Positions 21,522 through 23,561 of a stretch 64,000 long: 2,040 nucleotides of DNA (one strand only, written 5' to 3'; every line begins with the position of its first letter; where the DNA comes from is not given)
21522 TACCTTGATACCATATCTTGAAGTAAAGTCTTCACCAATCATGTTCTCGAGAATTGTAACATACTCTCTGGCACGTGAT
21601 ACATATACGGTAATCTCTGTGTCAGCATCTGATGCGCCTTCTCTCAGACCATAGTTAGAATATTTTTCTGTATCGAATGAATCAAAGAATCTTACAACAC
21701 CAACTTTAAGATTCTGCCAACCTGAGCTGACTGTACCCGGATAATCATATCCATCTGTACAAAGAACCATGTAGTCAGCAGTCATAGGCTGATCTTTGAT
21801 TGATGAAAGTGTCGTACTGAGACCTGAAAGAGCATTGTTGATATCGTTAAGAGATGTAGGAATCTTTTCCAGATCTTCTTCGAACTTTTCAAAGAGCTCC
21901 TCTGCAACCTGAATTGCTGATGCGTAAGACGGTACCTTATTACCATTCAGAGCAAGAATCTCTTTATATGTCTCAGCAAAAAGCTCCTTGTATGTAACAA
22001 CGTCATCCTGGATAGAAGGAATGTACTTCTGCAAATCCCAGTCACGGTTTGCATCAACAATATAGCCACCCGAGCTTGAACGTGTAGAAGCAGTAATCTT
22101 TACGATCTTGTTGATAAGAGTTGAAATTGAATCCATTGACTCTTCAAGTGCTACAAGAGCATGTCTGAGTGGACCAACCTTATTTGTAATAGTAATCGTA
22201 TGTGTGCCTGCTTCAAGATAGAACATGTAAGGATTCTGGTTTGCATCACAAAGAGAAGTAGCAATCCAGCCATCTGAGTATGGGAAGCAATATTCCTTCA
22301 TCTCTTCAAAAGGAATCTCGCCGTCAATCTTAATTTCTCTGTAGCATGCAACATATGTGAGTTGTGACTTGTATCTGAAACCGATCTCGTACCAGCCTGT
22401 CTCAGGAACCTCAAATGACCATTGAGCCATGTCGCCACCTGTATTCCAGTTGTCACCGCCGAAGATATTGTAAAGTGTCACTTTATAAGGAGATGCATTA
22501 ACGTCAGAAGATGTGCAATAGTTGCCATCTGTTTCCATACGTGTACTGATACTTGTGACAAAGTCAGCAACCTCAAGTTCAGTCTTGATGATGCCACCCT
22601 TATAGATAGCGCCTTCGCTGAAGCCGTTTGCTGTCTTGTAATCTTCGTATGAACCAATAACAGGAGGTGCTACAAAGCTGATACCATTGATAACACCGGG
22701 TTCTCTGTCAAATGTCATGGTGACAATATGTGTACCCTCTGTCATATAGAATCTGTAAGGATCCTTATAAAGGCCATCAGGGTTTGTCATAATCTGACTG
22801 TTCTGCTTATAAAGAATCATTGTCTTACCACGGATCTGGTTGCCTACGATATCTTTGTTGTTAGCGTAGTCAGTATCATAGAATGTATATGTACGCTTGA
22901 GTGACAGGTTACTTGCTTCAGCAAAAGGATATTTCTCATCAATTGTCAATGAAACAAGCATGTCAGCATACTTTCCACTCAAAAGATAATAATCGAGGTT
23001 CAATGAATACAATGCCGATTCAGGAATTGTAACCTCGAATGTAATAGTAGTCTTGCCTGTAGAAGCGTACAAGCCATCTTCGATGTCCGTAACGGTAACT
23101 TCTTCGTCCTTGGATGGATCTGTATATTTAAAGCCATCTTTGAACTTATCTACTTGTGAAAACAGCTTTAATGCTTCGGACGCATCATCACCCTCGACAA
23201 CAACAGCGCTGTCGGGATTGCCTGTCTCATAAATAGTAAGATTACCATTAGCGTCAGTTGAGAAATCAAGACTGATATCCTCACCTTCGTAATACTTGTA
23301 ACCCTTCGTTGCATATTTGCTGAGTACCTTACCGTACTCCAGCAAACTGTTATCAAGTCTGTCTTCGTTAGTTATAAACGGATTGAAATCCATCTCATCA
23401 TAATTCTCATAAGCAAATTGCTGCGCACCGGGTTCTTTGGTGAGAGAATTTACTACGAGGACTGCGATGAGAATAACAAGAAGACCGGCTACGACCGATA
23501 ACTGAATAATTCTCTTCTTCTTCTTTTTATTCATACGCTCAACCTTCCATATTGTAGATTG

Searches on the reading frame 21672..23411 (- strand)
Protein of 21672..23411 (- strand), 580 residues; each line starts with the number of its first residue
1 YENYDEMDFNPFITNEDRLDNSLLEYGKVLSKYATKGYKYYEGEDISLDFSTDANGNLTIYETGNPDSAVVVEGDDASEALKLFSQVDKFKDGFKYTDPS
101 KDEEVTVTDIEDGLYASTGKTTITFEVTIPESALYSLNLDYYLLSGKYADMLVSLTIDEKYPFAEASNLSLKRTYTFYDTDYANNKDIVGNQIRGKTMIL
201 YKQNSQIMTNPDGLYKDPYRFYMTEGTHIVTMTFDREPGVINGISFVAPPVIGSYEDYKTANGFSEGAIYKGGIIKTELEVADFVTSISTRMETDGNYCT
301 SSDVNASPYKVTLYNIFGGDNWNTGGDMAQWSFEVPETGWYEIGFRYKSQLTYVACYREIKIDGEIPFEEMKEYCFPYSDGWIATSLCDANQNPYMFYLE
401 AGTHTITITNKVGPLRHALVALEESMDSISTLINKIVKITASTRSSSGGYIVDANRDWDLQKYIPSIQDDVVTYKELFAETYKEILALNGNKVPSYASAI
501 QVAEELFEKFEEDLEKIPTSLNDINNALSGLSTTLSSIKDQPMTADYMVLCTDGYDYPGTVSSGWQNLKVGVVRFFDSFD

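Call 71: search_solved_structures(query=A6, max_evalue=10)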
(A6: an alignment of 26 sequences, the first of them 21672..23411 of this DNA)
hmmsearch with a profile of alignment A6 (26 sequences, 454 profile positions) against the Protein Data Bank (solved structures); distinct sequences matched with E-value up to 10: 88 (the best 60 are shown).
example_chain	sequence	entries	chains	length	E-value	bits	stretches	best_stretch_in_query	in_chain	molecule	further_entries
8qae_A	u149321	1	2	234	2.4e-11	46.1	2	298-399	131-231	sc-apCC-6-SLLA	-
5x7g_A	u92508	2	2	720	4.4e-10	41.9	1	180-302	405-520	Cycloisomaltooligosaccharide glucanotransferase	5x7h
8a3k_UNK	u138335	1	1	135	4.8e-10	41.8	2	296-393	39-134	sc-apCC-4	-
3wnl_A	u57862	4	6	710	1.2e-05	27.2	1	184-301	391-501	Cycloisomaltooligosaccharide glucanotransferase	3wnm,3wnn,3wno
3wnk_A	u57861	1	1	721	1.2e-05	27.2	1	184-301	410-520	Cycloisomaltooligosaccharide glucanotransferase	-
8qad_A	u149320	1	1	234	1.8e-05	26.7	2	299-399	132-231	sc-apCC-6-LLIA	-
9r1j_A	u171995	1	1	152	5.4e-05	25.1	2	296-393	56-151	sc-apCC-4-NR-1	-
3wnp_A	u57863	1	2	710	6.7e-05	24.8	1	184-301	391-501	Cycloisomaltooligosaccharide glucanotransferase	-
9r1k_A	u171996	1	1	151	0.00022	23.1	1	298-405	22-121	sc-apCC-4-A7F-1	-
9r1m_A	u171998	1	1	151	0.0016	20.3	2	296-393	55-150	sc-apCC-4-LMF-1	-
9r1n_A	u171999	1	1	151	0.0031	19.3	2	339-402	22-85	sc-apCC-4-DPH-2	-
8zvk_A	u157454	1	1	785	0.0099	17.7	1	205-242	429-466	AaBgIC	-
2vzp_A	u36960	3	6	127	0.014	17.1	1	208-240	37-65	EXO-BETA-D-GLUCOSAMINIDASE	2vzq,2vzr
9y6s_9u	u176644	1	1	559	0.015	17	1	348-442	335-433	Cilia- and flagella-associated protein 263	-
6dm9_A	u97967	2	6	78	0.026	16.3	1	342-399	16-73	DHD15_extended_A | DHD15_closed_A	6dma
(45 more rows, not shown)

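Call 72: search_protein_families(library=pfam, alignment_id=A6, max_evalue=1)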
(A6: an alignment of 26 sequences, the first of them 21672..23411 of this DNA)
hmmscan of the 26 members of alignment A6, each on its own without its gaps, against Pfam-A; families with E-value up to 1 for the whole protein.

A. member 1, window:21672-23411:- (580 aa): 5 families
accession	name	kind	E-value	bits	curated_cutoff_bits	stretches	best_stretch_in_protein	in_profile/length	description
PF25275.1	Golvesin_C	-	0.00056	20.4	31.6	1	319-351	36-65/132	Golvesin C-terminal domain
PF16990.11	CBM_35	-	0.0021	18.8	28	1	312-415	20-111/121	Carbohydrate binding module (family 35)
PF16378.10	DUF4988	-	0.1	12.9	30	1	409-453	9-53/183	Domain of unknown function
PF05531.17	NPV_P10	-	0.13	13.2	29.8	0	509-536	39-66/75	Nucleopolyhedrovirus P10 protein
PF08702.15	Fib_alpha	-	0.26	11.9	29.9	0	407-490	32-109/143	Fibrinogen alpha/beta chain family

B. families by the number of members that match (of 26 scanned): 48 families (the first 25 are shown)
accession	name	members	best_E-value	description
PF25275.1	Golvesin_C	22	5.1e-05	Golvesin C-terminal domain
PF16990.11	CBM_35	9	8.4e-07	Carbohydrate binding module (family 35)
PF17829.7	GH115_C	6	2.7e-08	Glycosyl hydrolase family 115 C-terminal domain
PF18573.7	BclA_C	5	0.0033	BclA C-terminal domain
PF05377.16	FlaC_arch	3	0.11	Flagella accessory protein C (FlaC)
PF04151.21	PPC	2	0.0011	Bacterial pre-peptidase C-terminal domain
PF03422.21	CBM_6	2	0.0022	Carbohydrate binding module (family 6)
PF05531.17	NPV_P10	2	0.13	Nucleopolyhedrovirus P10 protein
PF10046.14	BLOC1_2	2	0.31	Biogenesis of lysosome-related organelles complex-1 subunit 2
PF09394.16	Inhibitor_I42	1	0.0019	Chagasin family peptidase inhibitor I42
PF01105.29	EMP24_GP25L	1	0.0032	emp24/gp25L/p24 family/GOLD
PF13490.11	zf-HC2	1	0.0066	Putative zinc-finger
PF07303.18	Occludin_ELL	1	0.0084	Occludin homology domain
PF04513.17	Baculo_PEP_C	1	0.009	Baculovirus polyhedron envelope protein, PEP, C terminus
PF13851.11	GAS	1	0.017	Growth-arrest specific micro-tubule binding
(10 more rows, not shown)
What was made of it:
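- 20316..23591 (-): First gene of the cassette: an anchored 'big' solute-binding protein. It has an N-terminal TM anchor, two CBM6/CBM35-like modules, a helical region and an SBP_bac_1 domain. The real start is probably the ATG at 23534. The N-terminal extension profile hits the CBM35 of CITase 5x7g at E=4.4e-10, and Pfam CBM_35, GH115_C and CBM_6 in homologues (calls 71, 72).
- The big binding protein carries CBM35-like modules (calls 71, 72).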
